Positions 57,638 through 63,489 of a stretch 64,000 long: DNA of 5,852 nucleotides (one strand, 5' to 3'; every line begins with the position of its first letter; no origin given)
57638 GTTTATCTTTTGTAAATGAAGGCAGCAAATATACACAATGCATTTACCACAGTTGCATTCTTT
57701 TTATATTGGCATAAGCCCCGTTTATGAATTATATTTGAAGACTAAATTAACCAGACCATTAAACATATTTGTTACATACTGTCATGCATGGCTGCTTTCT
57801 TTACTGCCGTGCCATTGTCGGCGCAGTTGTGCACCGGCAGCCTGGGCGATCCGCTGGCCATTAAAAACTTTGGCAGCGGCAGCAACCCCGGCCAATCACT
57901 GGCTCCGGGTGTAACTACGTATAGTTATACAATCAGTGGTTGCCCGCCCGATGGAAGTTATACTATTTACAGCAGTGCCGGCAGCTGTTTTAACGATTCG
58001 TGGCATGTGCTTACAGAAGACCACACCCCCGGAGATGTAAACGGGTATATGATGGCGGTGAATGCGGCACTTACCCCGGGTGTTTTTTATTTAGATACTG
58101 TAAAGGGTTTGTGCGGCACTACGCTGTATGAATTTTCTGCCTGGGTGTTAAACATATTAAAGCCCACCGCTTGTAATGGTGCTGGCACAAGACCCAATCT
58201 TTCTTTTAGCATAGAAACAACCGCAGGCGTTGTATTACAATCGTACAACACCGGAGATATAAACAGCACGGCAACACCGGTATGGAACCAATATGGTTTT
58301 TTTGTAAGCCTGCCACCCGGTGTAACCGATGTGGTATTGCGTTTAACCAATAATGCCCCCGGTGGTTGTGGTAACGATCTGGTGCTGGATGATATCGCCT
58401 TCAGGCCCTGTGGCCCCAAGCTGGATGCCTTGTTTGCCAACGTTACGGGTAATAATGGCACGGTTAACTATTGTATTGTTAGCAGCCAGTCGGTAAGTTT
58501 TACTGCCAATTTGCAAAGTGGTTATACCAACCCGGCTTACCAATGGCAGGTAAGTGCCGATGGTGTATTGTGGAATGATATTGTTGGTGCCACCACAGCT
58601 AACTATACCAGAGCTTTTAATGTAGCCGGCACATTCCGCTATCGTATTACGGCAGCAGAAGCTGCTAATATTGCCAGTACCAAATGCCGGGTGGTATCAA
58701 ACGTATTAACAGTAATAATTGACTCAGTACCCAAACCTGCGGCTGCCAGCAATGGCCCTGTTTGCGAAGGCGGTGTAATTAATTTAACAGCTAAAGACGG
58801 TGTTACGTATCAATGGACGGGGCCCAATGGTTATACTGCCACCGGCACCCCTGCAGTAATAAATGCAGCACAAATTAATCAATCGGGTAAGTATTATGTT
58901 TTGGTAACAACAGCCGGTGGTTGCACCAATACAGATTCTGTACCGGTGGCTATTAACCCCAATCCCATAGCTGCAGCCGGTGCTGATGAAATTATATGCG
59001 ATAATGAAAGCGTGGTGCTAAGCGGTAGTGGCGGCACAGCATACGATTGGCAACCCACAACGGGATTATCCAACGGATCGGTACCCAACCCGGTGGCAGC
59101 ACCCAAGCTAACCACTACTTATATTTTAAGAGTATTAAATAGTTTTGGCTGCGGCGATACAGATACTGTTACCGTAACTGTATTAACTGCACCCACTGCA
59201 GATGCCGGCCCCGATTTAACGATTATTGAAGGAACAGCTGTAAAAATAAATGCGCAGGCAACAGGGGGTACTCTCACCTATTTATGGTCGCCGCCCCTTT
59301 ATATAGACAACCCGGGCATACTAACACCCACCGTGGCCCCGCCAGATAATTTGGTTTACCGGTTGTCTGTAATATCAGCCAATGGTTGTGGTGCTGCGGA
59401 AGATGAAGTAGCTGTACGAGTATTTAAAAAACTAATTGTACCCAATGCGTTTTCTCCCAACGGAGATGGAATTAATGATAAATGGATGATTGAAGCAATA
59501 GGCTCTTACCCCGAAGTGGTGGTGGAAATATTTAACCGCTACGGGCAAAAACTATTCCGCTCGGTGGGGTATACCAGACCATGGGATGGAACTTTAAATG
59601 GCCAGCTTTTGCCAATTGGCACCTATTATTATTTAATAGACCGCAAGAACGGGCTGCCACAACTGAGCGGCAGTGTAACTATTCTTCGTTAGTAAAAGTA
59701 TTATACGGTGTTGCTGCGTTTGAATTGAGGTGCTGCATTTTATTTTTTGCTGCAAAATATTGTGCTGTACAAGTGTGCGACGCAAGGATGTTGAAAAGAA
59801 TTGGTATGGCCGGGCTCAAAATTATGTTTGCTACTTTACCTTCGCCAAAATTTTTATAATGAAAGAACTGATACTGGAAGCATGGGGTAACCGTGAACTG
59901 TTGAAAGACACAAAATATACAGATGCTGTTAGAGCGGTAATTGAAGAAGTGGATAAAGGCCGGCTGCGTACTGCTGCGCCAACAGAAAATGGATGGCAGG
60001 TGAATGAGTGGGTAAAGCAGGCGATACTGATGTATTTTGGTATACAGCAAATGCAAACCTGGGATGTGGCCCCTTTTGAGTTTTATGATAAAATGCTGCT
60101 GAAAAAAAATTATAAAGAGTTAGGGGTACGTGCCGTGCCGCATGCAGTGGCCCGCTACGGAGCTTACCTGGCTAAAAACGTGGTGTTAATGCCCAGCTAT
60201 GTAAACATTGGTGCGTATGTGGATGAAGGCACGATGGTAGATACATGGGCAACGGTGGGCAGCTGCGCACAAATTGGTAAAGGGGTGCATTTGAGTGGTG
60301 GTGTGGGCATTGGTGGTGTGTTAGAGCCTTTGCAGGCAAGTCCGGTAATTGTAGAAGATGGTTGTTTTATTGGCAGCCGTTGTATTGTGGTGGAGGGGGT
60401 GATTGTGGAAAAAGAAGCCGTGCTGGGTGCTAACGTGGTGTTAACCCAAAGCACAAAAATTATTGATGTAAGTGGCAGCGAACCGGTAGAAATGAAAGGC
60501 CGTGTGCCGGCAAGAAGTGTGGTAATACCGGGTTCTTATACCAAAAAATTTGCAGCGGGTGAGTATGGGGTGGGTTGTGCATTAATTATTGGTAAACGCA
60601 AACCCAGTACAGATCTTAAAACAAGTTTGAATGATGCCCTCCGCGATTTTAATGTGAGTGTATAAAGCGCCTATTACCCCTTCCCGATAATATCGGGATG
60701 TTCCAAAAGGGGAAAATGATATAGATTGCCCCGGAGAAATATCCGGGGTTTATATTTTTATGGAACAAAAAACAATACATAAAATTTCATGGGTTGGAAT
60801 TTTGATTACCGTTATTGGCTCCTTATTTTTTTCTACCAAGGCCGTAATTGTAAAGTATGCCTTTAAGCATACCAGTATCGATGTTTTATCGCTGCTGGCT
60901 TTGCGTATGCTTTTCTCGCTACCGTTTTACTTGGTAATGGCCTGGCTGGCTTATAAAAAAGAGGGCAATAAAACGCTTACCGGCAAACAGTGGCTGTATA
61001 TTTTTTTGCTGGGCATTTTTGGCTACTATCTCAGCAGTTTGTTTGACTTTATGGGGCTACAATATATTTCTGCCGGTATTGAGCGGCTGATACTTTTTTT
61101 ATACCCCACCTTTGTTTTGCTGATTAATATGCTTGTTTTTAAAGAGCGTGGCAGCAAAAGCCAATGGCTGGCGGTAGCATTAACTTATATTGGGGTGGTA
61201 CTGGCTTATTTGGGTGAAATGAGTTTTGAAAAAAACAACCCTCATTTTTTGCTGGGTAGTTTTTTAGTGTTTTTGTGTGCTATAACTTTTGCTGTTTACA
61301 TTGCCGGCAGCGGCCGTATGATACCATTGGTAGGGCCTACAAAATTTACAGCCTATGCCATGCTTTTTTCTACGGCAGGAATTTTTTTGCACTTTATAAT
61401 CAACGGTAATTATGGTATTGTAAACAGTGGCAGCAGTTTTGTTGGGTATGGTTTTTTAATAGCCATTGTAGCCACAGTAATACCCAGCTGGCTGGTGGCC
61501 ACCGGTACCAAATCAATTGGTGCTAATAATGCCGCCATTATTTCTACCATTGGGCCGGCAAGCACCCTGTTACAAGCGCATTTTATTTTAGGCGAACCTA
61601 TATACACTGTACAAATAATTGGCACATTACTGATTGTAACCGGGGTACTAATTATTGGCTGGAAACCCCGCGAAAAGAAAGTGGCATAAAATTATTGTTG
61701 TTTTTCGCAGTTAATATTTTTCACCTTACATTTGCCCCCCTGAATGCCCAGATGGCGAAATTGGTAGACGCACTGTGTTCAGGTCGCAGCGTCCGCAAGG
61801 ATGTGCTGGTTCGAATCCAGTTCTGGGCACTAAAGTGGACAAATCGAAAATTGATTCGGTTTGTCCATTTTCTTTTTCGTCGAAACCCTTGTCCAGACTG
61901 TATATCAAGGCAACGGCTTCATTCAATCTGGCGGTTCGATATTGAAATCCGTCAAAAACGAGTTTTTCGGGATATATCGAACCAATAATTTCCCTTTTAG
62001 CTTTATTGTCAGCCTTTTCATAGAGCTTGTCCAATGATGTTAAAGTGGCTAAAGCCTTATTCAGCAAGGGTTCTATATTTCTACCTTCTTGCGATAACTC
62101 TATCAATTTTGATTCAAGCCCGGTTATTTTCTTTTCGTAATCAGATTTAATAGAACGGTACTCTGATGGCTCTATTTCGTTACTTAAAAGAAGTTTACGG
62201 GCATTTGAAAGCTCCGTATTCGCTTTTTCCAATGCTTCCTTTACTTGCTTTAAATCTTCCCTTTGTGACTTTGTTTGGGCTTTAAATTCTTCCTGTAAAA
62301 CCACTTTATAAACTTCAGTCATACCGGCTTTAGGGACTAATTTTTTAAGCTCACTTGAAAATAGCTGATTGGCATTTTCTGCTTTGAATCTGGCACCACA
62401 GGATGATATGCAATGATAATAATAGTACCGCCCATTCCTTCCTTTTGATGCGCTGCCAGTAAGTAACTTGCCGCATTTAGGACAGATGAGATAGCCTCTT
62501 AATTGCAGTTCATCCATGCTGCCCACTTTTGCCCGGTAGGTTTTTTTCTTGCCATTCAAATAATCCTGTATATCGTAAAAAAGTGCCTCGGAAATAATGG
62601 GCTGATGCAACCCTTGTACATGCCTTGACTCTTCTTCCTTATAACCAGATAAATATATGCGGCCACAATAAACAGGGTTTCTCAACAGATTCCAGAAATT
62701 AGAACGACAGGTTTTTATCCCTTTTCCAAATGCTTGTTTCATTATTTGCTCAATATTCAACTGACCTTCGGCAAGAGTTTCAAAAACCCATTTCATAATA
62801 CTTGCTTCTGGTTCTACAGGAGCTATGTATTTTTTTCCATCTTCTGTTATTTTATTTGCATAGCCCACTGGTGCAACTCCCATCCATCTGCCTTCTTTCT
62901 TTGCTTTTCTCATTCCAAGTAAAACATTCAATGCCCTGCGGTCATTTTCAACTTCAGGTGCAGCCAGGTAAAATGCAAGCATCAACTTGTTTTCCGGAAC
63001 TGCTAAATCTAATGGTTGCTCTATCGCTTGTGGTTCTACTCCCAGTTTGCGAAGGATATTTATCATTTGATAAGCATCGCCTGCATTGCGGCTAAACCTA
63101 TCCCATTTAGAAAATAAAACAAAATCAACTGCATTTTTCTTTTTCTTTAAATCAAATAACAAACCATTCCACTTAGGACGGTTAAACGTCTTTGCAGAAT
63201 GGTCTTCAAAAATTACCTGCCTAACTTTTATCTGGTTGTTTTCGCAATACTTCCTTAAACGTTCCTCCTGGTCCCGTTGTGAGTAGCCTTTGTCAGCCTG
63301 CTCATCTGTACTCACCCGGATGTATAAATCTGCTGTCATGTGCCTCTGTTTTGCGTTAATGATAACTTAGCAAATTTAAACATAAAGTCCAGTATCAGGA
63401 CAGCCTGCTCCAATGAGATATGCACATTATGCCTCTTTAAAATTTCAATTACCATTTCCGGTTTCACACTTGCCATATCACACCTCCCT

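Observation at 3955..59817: Dense family of 100-200 bp palindromic intergenic elements built on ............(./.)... arms (17 loci in 64 kb)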

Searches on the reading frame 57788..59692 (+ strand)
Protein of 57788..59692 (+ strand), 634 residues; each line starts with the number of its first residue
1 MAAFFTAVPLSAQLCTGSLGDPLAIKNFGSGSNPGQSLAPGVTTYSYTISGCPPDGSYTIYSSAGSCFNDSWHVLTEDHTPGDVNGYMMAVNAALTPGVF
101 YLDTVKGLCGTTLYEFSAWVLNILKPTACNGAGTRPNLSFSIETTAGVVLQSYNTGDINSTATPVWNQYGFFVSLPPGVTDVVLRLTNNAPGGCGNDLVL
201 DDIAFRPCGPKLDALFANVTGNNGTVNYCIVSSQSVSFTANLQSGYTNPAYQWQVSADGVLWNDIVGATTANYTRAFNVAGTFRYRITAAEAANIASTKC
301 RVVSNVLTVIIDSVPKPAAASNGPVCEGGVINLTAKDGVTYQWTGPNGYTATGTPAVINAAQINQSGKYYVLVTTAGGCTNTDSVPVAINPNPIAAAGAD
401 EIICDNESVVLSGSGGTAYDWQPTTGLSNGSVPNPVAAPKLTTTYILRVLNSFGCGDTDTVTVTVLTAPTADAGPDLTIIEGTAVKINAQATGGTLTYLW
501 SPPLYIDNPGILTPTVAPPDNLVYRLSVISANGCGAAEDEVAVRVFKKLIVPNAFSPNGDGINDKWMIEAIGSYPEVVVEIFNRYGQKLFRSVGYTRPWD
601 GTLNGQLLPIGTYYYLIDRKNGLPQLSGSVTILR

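Call 27: search_protein_families(library=pfam, proteins=[window:57788-59692:+], max_evalue=0.00001)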
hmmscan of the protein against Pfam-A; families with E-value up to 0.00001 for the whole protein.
window:57788-59692:+ (634 aa): 2 families
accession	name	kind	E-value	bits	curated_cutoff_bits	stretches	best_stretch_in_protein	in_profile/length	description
PF13585.12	CHU_C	-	1.3e-23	83.4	27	1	550-625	2-79/86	CHU_C Type IX secretion signal domain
PF19081.6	Ig_7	-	5.3e-10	39.9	27.3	1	317-393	4-84/84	Ig-like domain CHU_C associated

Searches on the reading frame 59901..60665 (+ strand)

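Call 76: search_protein_families(library=pfam, proteins=[window:59901-60665:+], max_evalue=0.00001)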
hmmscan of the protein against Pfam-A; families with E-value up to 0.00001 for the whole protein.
window:59901-60665:+ (254 aa): 3 families
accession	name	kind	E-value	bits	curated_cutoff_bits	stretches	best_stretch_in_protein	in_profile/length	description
PF14805.11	THDPS_N_2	-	9.4e-17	61.4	25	1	3-48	22-67/67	Tetrahydrodipicolinate N-succinyltransferase N-terminal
PF14602.12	Hexapep_2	-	7.4e-12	45.2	27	1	148-183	1-34/34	Hexapeptide repeat of succinyl-transferase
PF00132.30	Hexapep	-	1.9e-11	43.6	27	1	149-182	2-35/36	Bacterial transferase hexapeptide (six repeats)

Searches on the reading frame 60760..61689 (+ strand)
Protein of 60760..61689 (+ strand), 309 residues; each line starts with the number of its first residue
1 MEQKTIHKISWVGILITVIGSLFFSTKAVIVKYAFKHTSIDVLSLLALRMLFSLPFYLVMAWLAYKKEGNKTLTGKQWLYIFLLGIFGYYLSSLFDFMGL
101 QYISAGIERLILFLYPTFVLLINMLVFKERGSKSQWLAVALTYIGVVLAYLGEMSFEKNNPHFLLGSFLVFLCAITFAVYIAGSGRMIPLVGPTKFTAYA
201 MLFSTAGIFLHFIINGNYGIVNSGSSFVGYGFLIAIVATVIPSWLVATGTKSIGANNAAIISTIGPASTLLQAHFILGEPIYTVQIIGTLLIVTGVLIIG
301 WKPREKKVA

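Call 76: search_protein_families(library=pfam, proteins=[window:60760-61689:+], max_evalue=0.00001)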
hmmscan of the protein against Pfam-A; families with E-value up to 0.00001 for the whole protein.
window:60760-61689:+ (309 aa): 1 family
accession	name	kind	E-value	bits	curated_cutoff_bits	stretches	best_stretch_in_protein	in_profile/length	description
PF00892.27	EamA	-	1.1e-34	120.1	28.2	2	12-150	2-134/135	EamA-like transporter family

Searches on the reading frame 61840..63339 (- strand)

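Call 76: search_protein_families(library=pfam, proteins=[window:61840-63339:-], max_evalue=0.00001)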
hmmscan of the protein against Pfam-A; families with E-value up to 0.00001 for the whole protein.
window:61840-63339:- (500 aa): 2 families
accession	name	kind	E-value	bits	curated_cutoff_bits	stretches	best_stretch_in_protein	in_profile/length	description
PF00239.26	Resolvase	-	7.4e-25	88.2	23.3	1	5-152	3-145/145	Resolvase, N terminal domain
PF07508.19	Recombinase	-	2.9e-12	47.2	21.1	1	178-261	3-99/102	Recombinase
